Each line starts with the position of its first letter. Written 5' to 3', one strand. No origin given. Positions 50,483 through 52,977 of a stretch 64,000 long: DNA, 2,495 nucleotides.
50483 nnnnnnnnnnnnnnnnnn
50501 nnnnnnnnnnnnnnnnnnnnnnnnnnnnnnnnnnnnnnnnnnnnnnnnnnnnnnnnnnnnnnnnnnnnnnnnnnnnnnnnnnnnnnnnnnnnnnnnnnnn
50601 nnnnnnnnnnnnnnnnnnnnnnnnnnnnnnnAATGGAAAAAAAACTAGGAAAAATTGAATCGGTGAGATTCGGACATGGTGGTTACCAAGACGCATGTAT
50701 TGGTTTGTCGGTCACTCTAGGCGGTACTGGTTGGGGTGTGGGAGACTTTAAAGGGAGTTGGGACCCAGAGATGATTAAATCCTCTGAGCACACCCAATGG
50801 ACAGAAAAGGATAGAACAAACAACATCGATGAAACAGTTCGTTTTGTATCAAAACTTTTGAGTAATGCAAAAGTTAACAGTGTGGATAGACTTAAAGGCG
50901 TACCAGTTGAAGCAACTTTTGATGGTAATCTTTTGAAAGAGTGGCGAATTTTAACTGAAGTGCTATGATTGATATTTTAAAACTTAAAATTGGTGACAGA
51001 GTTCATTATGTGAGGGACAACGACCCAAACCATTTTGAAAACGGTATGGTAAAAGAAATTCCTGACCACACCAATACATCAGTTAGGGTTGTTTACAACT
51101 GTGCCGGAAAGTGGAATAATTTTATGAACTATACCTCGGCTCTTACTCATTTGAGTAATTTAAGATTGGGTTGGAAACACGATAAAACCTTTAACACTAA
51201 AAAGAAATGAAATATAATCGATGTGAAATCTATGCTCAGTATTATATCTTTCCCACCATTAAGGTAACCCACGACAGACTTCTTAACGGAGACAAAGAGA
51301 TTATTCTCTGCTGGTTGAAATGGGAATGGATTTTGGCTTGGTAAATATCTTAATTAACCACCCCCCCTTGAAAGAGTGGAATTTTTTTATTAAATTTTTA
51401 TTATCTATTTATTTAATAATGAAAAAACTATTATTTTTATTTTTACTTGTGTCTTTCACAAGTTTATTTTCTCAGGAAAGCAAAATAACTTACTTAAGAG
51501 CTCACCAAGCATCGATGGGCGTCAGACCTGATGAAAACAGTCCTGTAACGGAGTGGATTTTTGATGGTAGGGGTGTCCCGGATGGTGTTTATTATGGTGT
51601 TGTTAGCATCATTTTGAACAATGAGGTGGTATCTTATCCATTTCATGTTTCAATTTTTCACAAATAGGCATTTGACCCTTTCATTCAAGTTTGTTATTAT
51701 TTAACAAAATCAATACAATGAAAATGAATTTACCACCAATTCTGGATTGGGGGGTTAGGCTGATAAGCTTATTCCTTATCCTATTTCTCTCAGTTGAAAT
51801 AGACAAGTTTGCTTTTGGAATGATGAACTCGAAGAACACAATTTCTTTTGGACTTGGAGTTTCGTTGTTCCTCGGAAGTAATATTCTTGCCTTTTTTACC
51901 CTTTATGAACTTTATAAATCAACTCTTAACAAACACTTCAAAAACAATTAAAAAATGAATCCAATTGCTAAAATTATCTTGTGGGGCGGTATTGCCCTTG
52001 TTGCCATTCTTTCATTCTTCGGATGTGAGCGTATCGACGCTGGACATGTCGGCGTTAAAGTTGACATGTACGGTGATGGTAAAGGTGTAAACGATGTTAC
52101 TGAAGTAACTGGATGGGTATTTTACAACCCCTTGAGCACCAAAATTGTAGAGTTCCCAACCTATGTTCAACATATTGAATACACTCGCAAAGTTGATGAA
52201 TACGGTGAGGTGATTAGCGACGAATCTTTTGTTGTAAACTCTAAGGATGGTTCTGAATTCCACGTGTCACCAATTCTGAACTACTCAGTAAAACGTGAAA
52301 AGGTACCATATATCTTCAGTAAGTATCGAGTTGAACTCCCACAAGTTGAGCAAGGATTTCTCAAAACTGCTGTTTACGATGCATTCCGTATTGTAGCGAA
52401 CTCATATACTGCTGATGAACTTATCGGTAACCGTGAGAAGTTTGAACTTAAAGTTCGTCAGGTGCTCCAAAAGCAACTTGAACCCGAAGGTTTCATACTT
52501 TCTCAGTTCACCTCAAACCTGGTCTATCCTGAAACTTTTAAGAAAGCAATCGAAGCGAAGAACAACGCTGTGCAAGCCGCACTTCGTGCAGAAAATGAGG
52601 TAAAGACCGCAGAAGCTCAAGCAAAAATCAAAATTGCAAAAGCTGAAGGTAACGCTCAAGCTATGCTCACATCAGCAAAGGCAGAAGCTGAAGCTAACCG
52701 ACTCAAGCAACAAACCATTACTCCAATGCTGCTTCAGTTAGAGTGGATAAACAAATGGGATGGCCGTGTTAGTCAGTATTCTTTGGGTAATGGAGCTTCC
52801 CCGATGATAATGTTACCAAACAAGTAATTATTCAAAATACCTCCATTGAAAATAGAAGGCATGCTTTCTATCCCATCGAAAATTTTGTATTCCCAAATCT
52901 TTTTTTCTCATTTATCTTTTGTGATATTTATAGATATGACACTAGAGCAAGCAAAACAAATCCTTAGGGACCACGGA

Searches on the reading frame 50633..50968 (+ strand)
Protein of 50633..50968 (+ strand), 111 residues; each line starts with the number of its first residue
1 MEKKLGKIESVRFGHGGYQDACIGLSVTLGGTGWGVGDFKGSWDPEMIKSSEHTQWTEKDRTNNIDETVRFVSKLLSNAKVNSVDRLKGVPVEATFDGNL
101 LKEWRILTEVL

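Call 91: search_protein_families(library=phrogs, proteins=[window:50633-50968:+], max_evalue=0.001)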
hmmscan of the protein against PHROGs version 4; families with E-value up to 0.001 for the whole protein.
window:50633-50968:+ (111 aa): 1 family
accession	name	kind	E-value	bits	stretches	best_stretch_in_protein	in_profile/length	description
phrog_28440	-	unknown function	2.7e-11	44.8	1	3-111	4-110/110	-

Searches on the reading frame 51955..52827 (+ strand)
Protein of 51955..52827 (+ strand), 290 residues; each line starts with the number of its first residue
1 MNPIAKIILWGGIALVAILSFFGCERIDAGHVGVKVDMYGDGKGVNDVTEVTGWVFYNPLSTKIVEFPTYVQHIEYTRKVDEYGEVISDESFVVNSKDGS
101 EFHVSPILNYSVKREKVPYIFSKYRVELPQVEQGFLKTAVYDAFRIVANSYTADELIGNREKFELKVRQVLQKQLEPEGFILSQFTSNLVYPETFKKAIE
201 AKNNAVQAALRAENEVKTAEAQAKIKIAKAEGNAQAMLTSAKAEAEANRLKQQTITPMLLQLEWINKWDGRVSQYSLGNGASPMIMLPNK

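Call 62: search_protein_families(library=pfam, proteins=[window:51955-52827:+], max_evalue=0.001)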
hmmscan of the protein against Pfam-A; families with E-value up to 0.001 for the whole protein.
window:51955-52827:+ (290 aa): 1 family
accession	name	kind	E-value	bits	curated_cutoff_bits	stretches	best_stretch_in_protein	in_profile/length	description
PF01145.31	Band_7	-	2.4e-21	77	23.6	1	26-223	2-176/176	SPFH domain / Band 7 family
